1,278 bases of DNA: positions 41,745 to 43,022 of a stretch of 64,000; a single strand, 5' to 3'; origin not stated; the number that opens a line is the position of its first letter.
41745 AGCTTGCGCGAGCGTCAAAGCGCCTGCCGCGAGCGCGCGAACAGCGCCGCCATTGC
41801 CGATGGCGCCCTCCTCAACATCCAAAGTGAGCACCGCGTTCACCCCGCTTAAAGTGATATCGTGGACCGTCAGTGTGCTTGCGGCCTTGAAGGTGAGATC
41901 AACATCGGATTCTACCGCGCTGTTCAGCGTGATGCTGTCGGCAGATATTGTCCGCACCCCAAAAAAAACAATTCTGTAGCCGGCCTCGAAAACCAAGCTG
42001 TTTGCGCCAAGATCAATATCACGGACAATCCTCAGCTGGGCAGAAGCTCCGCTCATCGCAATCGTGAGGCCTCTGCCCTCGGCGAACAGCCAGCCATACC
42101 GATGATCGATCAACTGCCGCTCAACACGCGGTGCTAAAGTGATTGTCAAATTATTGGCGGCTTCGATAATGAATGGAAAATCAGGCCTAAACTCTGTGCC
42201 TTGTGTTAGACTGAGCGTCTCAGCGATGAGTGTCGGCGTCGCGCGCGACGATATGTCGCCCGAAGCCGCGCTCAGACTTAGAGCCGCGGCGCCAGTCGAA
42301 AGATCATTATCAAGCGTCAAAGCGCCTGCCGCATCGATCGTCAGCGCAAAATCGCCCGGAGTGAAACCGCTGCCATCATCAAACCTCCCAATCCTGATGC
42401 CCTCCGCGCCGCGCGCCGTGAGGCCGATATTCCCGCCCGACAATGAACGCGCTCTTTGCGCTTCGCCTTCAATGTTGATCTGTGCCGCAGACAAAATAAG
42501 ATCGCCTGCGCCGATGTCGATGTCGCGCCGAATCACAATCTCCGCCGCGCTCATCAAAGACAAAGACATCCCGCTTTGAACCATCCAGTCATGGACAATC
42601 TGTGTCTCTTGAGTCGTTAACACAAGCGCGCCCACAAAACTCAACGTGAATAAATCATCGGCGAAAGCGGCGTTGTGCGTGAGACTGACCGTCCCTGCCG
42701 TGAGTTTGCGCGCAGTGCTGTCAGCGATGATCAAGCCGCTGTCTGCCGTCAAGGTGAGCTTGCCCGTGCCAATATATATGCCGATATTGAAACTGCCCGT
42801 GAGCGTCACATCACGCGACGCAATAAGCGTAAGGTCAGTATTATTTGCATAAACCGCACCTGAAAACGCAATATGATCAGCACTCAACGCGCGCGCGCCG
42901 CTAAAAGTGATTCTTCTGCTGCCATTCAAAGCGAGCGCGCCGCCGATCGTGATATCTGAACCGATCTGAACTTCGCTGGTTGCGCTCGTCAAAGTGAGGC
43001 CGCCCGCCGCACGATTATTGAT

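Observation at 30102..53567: Unrecognised ~35-aa punctuation motif PF-x(10-12)-[IL]EF[IV]TTS-x(4-5)-Q-x-V-x-x-WMV recurring every ~300-430 aa in all three proteins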

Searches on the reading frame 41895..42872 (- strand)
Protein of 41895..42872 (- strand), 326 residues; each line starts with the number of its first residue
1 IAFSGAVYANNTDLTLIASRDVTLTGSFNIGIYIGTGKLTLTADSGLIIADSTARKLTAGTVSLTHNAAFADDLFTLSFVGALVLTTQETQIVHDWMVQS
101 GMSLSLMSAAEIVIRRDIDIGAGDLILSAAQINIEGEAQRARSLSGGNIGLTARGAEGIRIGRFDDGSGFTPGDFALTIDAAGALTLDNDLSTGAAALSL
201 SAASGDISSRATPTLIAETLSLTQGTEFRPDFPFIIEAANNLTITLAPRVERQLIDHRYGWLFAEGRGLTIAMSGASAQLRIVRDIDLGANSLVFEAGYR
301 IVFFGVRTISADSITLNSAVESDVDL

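Call 66: predict_structure(alignment_id=A5)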
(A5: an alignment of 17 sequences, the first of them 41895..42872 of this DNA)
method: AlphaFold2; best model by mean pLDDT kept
length: 326 residues; sequences in the alignment: 17
mean_pLDDT: 91.3   pTM: 0.89
mean pLDDT of the five models: 91.3, 90.8, 90.5, 89.6, 89.6
residues with pLDDT >= 90: 249; 70-90: 56; 50-70: 17; < 50: 4
segments of 3 or more residues with pLDDT < 50: none
pLDDT, mean of each block of 10 residues (from residue 1): 56 89 71 81 92 83 96 91 97 97 98 97 98 90 98 93 84 91 98 95 97 96 96 94 97 94 93 97 94 97 90 97 65
secondary structure, 60 per line:
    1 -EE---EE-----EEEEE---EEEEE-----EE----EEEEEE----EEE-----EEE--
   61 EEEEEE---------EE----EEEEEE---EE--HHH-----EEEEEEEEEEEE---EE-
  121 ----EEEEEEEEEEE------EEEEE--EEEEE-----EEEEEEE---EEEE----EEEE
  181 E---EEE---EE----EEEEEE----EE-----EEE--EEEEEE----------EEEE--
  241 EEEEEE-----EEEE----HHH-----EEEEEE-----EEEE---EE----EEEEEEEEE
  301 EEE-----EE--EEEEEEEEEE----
elements in order: E14-18 E22-26 E38-43 E48-50 E56-58 E61-66 E82-87 E103-114 E125-135 E142-146 E149-153 E159-165 E169-172 E177-181 E185-187 E197-202 E214-216 E219-224 E235-238 E241-246 E252-255 E268-273 E279-282 E292-303 E313-322

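Call 78: fold_search(model_id=the predicted structure, library=pdb)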
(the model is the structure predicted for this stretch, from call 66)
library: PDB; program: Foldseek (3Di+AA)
matches with E <= 10: 89; with E <= 0.001: 0
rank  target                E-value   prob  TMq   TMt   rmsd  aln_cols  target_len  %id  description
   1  4wa0                  1.3e-01  0.15  0.18  0.17  27.5       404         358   11  The structure of a possible adhesin C-terminal domain from Caldicellulosiruptor kronotskyensis (released 2015-03-04)
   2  6n2b_B                1.8e-01  0.10  0.12  0.12  16.4       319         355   10  The Crystal Structure of Caldicellulosiruptor kristjanssonii Tapirin C-terminal domain (released 2018-12-19)
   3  4i84_A                3.3e-01  0.20  0.23  0.25  14.8       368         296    7  The crystal structure of the Haemophilus influenzae HxuA secretion domain involved in the two-partner secretion pathwa (released 2013-11-13)
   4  8yn0_D                3.5e-01  0.14  0.20  0.17  13.6       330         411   11  Crystal structure of NRG1C in complex with EDS1-SAG101-(ADPr-ATP) (released 2024-12-11)
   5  3p4g_B                3.8e-01  0.20  0.23  0.23  13.2       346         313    9  X-ray crystal structure of a hyperactive, Ca2+-dependent, beta-helical antifreeze protein from an Antarctic bacterium (released 2011-04-27)
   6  3p4g_A                4.7e-01  0.13  0.21  0.22  14.3       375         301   10  X-ray crystal structure of a hyperactive, Ca2+-dependent, beta-helical antifreeze protein from an Antarctic bacterium (released 2011-04-27)
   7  6n2b_A                5.1e-01  0.07  0.15  0.14  27.2       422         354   10  The Crystal Structure of Caldicellulosiruptor kristjanssonii Tapirin C-terminal domain (released 2018-12-19)
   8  7muq_AM               6.8e-01  0.08  0.16  0.21  14.8       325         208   12  Reconstruction of the Legionella pneumophila Dot/Icm T4SS 3DVA Map 1 (released 2021-10-06)
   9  4i84_B                9.9e-01  0.07  0.16  0.18  15.9       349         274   10  The crystal structure of the Haemophilus influenzae HxuA secretion domain involved in the two-partner secretion pathwa (released 2013-11-13)
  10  7xze_A                1.1e+00  0.06  0.23  0.19  13.9       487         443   10  Mutant (H176A) of the N-terminal domain of fucoidan lyase FdlA (released 2022-09-28)
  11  3lyc_B                1.1e+00  0.02  0.11  0.13  14.3       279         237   10  Crystal structure of Putative pectinase (YP_001304412.1) from Parabacteroides distasonis ATCC 8503 at 2.30 A resolutio (released 2010-03-16)
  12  8yn0_H                1.3e+00  0.09  0.20  0.17  12.7       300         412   11  Crystal structure of NRG1C in complex with EDS1-SAG101-(ADPr-ATP) (released 2024-12-11)
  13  3lyc_F                1.4e+00  0.02  0.11  0.13  15.1       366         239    9  Crystal structure of Putative pectinase (YP_001304412.1) from Parabacteroides distasonis ATCC 8503 at 2.30 A resolutio (released 2010-03-16)
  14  8cpk_B                1.6e+00  0.04  0.19  0.17  15.8       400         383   12  Crystal structure of EtpA secretion domain from Enterotoxigenic Escherichia coli (released 2024-01-10)
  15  4gt6                  1.7e+00  0.04  0.17  0.16  13.9       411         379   11  Crystal structure of a leucine rich cell surface protein (FAEPRAA2165_01021) from Faecalibacterium prausnitzii A2-165 at (released 2012-09-26)
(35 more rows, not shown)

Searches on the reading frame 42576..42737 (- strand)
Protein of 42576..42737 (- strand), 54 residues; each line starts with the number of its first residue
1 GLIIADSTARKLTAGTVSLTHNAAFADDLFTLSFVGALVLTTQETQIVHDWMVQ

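Call 71: search_protein_families(library=pfam, alignment_id=A6, max_evalue=10)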
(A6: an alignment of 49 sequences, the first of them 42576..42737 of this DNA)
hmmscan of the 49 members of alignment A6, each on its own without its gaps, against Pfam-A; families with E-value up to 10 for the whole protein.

A. member 1, window:42576-42737:- (54 aa): 0 families

B. families by the number of members that match (of 49 scanned): 7 families
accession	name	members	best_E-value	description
PF15208.11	Rab15_effector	1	0.0052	Rab15 effector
PF12592.13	ATPase_RavA_C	1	0.014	ATPase, RavA, C-terminal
PF17642.6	TssD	1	0.07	Hemolysin coregulated protein Hcp (TssD)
PF13074.11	DUF3938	1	0.13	Protein of unknown function (DUF3938)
PF04723.20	GRDA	1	0.14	Glycine reductase complex selenoprotein A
PF05544.16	Pro_racemase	1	0.19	Proline racemase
PF01016.24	Ribosomal_L27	1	0.22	Ribosomal L27 protein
